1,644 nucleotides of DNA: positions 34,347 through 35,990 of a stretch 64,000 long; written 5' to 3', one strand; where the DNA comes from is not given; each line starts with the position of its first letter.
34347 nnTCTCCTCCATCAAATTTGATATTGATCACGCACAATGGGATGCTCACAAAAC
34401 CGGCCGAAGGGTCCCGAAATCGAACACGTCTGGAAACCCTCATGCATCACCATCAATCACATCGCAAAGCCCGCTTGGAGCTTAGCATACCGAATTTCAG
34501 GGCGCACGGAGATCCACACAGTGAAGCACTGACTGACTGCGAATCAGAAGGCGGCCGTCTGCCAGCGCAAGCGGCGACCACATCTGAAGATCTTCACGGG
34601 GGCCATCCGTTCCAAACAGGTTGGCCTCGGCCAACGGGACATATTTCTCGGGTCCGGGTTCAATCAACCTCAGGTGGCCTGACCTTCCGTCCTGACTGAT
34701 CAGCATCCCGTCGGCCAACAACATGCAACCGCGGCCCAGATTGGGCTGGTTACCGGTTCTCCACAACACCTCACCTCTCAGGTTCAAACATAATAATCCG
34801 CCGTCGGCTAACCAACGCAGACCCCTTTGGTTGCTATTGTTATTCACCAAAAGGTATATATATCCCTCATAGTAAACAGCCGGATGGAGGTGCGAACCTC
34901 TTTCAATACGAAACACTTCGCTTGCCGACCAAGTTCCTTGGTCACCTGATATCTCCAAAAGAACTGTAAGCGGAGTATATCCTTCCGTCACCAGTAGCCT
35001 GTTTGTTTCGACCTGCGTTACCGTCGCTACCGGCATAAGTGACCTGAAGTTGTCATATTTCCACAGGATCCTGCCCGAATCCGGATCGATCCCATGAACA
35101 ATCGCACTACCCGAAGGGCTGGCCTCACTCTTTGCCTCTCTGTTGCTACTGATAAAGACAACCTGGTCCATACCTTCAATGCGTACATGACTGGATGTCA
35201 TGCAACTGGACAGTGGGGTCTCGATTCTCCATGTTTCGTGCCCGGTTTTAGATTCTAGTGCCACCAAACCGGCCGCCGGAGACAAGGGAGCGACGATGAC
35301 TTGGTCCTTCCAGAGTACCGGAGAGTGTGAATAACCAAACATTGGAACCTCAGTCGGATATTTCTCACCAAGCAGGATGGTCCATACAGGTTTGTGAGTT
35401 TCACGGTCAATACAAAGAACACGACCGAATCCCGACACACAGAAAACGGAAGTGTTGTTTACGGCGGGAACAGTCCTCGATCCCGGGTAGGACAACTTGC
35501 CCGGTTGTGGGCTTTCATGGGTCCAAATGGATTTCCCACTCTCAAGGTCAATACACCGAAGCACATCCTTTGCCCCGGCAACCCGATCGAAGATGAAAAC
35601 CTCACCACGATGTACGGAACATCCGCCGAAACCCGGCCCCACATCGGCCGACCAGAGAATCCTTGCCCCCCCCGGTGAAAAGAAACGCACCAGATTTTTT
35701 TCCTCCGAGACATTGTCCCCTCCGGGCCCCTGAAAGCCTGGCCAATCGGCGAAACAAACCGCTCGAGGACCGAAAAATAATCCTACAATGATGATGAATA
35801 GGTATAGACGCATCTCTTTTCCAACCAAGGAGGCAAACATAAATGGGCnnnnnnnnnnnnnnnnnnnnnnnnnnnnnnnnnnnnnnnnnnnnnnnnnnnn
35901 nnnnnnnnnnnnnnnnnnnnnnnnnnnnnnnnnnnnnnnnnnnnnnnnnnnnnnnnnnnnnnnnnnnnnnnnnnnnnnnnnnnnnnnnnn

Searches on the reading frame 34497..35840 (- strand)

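Call 66: search_protein_families(library=pfam, proteins=[window:34497-35840:-], max_evalue=0.00001)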
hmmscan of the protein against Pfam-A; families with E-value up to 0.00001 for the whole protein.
window:34497-35840:- (447 aa): 3 families
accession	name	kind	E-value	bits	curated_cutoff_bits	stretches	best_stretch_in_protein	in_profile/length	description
PF13360.13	PQQ_2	-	2.6e-16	60.5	27.6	1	51-210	5-148/233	Outer membrane protein assembly factor BamB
PF13570.13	Beta-prop_ACSF4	-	4.6e-08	33.3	133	1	93-233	114-235/329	Beta-alanine-activating enzyme, beta-propeller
PF01011.28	PQQ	-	2.5e-06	26.9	26.7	0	151-220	29-97/595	Glucose/ethanol/alcohol dehydrogenase, beta-propeller domain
